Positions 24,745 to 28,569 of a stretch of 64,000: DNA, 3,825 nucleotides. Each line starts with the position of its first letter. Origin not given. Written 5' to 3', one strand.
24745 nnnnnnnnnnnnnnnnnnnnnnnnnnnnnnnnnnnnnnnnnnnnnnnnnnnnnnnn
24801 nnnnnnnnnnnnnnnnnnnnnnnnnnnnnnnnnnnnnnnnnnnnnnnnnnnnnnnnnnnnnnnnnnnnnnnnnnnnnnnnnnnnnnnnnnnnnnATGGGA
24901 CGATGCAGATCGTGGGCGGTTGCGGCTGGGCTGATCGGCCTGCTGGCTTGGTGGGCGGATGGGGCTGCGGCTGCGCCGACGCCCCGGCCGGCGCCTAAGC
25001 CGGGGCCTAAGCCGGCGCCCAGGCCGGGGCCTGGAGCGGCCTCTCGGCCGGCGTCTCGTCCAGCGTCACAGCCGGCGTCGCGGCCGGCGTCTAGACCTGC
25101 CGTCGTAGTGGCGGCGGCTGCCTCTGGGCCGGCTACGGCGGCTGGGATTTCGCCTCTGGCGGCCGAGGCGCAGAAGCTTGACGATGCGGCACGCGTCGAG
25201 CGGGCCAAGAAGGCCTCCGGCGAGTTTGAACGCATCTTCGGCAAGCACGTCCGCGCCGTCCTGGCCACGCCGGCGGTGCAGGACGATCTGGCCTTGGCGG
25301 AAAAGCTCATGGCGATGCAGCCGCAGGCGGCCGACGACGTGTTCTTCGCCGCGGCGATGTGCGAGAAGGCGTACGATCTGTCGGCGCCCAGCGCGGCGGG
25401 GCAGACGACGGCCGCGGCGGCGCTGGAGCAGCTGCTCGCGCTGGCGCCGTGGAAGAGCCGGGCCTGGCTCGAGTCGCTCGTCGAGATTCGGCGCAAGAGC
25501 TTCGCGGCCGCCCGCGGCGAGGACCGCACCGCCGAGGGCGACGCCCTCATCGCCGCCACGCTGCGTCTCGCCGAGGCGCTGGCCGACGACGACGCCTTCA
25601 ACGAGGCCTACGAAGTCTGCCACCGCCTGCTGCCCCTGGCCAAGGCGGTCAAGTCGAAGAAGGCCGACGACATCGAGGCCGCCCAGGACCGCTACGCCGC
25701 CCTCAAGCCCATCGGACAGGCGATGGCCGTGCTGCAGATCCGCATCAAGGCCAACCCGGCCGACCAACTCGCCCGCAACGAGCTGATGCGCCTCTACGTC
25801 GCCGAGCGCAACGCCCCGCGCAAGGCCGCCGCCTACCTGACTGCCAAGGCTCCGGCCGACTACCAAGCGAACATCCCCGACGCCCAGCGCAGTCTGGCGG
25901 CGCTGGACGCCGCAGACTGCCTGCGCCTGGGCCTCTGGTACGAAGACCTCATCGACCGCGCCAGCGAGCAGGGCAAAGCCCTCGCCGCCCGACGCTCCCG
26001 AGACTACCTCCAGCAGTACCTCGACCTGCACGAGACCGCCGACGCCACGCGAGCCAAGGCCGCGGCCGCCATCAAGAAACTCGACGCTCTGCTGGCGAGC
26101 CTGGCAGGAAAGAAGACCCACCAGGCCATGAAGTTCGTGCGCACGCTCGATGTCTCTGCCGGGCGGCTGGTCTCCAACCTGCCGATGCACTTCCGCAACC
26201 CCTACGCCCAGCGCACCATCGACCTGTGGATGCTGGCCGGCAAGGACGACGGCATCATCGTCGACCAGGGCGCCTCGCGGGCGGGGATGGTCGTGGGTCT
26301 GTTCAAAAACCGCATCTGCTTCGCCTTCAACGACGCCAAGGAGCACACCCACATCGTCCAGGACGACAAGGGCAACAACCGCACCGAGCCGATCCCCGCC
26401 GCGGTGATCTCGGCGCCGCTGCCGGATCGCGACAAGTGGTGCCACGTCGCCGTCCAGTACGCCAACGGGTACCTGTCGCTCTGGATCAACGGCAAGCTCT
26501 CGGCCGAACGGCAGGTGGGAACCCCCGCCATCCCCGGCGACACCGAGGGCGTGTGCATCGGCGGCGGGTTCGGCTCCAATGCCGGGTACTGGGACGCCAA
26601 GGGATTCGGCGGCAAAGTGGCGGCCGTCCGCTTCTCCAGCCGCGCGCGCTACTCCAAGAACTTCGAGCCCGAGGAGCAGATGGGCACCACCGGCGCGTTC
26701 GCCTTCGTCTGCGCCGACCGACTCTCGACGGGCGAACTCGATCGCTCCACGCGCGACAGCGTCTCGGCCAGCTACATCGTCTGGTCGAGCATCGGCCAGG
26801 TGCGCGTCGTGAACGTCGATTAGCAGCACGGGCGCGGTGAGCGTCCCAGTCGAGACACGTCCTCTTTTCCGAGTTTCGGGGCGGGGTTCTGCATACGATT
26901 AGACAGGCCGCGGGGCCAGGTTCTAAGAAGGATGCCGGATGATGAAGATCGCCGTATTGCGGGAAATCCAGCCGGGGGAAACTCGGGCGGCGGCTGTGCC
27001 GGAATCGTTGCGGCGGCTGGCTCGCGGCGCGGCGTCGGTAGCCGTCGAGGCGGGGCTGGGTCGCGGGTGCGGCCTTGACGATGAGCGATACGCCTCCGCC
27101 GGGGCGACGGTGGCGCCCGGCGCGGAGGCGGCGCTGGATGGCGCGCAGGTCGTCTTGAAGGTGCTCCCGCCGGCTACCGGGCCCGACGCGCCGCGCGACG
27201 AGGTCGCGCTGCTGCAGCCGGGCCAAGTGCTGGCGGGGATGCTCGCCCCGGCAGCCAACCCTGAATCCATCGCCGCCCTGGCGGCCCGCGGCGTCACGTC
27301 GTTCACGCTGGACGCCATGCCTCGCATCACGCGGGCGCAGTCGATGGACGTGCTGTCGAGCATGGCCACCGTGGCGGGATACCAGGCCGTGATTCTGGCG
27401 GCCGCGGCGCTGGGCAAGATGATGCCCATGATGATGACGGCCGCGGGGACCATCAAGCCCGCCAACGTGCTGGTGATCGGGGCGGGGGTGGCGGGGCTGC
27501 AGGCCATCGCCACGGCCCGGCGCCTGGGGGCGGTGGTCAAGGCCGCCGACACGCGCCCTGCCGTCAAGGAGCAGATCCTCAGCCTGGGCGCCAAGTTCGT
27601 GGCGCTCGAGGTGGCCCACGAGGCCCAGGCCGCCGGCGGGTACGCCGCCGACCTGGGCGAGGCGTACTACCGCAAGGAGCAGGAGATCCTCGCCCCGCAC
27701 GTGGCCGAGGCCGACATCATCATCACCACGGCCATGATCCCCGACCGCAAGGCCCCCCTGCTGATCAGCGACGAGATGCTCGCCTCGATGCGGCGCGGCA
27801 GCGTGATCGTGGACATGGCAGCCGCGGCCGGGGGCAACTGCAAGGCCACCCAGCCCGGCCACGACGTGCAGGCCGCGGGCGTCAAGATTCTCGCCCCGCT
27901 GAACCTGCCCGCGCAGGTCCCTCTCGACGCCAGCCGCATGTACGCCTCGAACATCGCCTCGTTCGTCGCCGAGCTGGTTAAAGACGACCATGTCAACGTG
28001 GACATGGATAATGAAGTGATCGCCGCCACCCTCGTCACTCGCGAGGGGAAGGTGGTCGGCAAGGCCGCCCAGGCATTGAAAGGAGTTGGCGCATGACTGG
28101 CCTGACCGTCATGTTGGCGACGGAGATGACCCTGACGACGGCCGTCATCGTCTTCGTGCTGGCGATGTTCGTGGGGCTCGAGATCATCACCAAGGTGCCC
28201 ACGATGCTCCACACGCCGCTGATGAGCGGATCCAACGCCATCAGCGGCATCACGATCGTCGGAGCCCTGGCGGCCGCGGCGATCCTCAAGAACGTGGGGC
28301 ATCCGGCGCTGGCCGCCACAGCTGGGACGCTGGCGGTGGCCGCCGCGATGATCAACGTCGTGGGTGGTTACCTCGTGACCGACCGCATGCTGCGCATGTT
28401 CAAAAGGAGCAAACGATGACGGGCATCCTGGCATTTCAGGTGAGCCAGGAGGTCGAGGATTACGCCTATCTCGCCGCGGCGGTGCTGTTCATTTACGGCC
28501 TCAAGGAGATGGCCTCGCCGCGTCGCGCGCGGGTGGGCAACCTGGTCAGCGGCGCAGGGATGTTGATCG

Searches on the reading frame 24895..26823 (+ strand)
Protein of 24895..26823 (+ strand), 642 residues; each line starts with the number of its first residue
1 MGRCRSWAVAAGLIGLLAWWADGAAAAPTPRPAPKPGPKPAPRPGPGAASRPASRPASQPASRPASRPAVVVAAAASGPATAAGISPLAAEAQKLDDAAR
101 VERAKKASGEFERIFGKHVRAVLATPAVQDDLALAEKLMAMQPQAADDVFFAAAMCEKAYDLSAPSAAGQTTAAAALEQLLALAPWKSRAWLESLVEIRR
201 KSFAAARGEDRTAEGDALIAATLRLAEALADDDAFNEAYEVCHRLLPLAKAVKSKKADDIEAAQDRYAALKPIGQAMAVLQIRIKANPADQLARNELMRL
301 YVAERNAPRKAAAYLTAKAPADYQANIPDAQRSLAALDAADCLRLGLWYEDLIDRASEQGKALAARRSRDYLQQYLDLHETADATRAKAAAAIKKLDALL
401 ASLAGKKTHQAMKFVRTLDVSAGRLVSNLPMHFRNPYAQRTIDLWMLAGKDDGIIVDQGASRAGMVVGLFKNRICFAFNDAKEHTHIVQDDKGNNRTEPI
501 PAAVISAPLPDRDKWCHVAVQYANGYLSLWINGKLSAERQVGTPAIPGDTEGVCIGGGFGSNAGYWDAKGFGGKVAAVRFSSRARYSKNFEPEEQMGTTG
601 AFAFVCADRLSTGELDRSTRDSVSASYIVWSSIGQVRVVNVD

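Call 11: search_protein_families(library=pfam, proteins=[window:24895-26823:+], max_evalue=0.01)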
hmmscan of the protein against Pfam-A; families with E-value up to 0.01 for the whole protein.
window:24895-26823:+ (642 aa): 1 family
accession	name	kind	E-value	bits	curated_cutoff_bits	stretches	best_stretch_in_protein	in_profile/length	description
PF13385.13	Laminin_G_3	-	2.1e-09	38.1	27.6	1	442-585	21-145/151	Concanavalin A-like lectin/glucanases superfamily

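Call 96: find_homologous_proteins(query=window:24895-26823:+, max_evalue=1e-20)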
Query window:24895-26823:+ (642 aa): 6 proteins with E <= 1e-20 among 8000 candidates.
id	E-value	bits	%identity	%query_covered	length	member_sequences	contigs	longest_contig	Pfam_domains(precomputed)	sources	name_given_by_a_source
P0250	0.0e+0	1246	100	89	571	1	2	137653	PF13385.14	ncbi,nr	ncbi:MAG: LamG domain-containing protein [Planctomycetaceae bacterium]|nr:LamG domain-containing pro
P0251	1.1e-271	921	68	97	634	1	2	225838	PF13385.14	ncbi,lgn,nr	ncbi:MAG: LamG-like jellyroll fold domain-containing protein [Planctomycetaceae bacterium]|nr:hypoth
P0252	6.9e-159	549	46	95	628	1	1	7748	PF13385.14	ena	-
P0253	2.3e-32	131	36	45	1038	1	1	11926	PF25168.2,PF24105.2,PF24805.2,PF25048.2,PF24017.3,PF23342.2,PF24817.2,PF23798.2,PF23393.3,PF23389.2,PF24797.2,PF15492.13,PF20426.5,PF25460.2,PF00400.39,PF23749.2,PF23414.2,PF25178.1,PF23410.5,PF23775.2,PF25174.2,PF24814.2,PF23381.2,PF25173.2,PF23383.2,PF25171.2,PF12894.14,PF04762.19,PF25175.2,PF2479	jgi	-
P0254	4.7e-29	120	33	48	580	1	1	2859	PF06283.18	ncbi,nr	ncbi:MAG: ThuA domain-containing protein [Planctomycetota bacterium]|nr:ThuA domain-containing prote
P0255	2.1e-27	114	32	46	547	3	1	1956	-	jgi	-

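Call 97: find_encoding_contigs(protein=P0252, flank=10000, max_places=4)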
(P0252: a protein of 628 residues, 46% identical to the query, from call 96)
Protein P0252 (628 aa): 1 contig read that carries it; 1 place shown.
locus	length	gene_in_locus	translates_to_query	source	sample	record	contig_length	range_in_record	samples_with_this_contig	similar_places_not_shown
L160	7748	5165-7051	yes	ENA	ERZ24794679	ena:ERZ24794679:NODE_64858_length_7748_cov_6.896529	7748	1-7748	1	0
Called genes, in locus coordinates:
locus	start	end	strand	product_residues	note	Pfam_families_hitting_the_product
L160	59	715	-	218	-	PF01862:PvlArgDC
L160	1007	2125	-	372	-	PF13439:Glyco_transf_4, PF13477:Glyco_trans_4_2 (weak), PF13579:Glyco_trans_4_4, PF20706:GT4-conflict, PF00534:Glycos_transf_1, PF13692:Glyco_trans_1_4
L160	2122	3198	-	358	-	PF04041:Glyco_hydro_130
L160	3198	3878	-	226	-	-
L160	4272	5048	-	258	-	PF01904:DUF72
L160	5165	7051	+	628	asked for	PF13385:Laminin_G_3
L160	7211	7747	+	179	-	?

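Call 101: search_protein_families(library=padloc, proteins=[L159:8526-9392:-, L159:7526-8452:-, L159:5489-7474:-], max_evalue=0.001)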
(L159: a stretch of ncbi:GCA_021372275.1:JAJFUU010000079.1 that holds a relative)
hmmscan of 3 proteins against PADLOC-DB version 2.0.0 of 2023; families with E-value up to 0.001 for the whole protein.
L159:8526-9392:- (288 aa): 4 families
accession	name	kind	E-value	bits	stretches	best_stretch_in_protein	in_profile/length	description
PDLC04919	PDC-S13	-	2.3e-110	366.2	1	1-276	1-276/281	-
PDLC03083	Specificity_I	-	9.1e-44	147.6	1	17-275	9-278/717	Type I specificity subunit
PDLC04871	PDC-S05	-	5.4e-29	99.4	1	3-130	4-130/468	-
PDLC04918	PDC-S13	-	6.5e-15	53.8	2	16-100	14-101/214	-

L159:7526-8452:- (308 aa): 2 families
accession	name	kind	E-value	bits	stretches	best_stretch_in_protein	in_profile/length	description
PDLC04132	HNH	-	3.1e-09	34.4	1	183-301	156-270/286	-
PDLC03546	HNH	-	0.00053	17.1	1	182-301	160-275/282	Type II restriction enzyme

L159:5489-7474:- (661 aa): 3 families
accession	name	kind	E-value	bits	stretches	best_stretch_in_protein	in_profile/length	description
PDLC05014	PDC-S41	-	2.2e-285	946.1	1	1-659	1-651/657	-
PDLC02350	AbiO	-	1e-07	29.1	1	227-270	190-225/468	AbiO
PDLC02372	Nhi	-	4.2e-07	27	1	228-269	195-230/470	-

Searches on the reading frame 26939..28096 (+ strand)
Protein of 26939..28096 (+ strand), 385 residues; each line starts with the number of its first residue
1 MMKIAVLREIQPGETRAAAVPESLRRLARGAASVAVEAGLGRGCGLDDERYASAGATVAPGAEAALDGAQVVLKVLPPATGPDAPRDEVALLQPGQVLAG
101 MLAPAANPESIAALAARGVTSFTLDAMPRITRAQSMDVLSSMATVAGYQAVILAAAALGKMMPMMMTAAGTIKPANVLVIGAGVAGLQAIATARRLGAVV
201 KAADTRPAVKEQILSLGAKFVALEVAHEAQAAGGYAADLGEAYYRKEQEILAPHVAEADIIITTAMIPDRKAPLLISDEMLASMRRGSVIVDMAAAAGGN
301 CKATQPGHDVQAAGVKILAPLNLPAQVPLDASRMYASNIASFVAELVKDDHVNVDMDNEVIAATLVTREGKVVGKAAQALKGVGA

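Call 101: search_protein_families(library=padloc, proteins=[L159:8526-9392:-, L159:7526-8452:-, L159:5489-7474:-], max_evalue=0.001)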
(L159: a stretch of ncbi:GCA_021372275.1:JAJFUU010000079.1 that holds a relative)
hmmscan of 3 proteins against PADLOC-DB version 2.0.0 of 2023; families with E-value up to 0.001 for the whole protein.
L159:8526-9392:- (288 aa): 4 families
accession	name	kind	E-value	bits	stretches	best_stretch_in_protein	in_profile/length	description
PDLC04919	PDC-S13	-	2.3e-110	366.2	1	1-276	1-276/281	-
PDLC03083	Specificity_I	-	9.1e-44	147.6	1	17-275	9-278/717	Type I specificity subunit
PDLC04871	PDC-S05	-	5.4e-29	99.4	1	3-130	4-130/468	-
PDLC04918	PDC-S13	-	6.5e-15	53.8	2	16-100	14-101/214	-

L159:7526-8452:- (308 aa): 2 families
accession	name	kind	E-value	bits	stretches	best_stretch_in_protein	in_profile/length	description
PDLC04132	HNH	-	3.1e-09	34.4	1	183-301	156-270/286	-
PDLC03546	HNH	-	0.00053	17.1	1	182-301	160-275/282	Type II restriction enzyme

L159:5489-7474:- (661 aa): 3 families
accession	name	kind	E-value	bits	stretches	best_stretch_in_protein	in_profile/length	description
PDLC05014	PDC-S41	-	2.2e-285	946.1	1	1-659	1-651/657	-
PDLC02350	AbiO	-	1e-07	29.1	1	227-270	190-225/468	AbiO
PDLC02372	Nhi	-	4.2e-07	27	1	228-269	195-230/470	-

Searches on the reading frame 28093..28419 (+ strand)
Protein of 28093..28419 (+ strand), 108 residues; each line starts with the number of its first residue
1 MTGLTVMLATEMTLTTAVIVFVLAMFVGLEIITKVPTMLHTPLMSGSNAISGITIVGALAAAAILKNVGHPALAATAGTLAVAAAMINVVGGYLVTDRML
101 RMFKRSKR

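Call 101: search_protein_families(library=padloc, proteins=[L159:8526-9392:-, L159:7526-8452:-, L159:5489-7474:-], max_evalue=0.001)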
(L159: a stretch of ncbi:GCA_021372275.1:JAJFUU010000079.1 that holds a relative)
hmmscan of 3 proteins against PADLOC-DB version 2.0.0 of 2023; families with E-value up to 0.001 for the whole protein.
L159:8526-9392:- (288 aa): 4 families
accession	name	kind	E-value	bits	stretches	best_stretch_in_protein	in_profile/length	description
PDLC04919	PDC-S13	-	2.3e-110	366.2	1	1-276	1-276/281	-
PDLC03083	Specificity_I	-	9.1e-44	147.6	1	17-275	9-278/717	Type I specificity subunit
PDLC04871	PDC-S05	-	5.4e-29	99.4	1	3-130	4-130/468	-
PDLC04918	PDC-S13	-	6.5e-15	53.8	2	16-100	14-101/214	-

L159:7526-8452:- (308 aa): 2 families
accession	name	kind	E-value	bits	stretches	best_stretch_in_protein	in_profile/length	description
PDLC04132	HNH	-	3.1e-09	34.4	1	183-301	156-270/286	-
PDLC03546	HNH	-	0.00053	17.1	1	182-301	160-275/282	Type II restriction enzyme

L159:5489-7474:- (661 aa): 3 families
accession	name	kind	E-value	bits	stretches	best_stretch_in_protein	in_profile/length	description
PDLC05014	PDC-S41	-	2.2e-285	946.1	1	1-659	1-651/657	-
PDLC02350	AbiO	-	1e-07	29.1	1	227-270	190-225/468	AbiO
PDLC02372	Nhi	-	4.2e-07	27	1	228-269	195-230/470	-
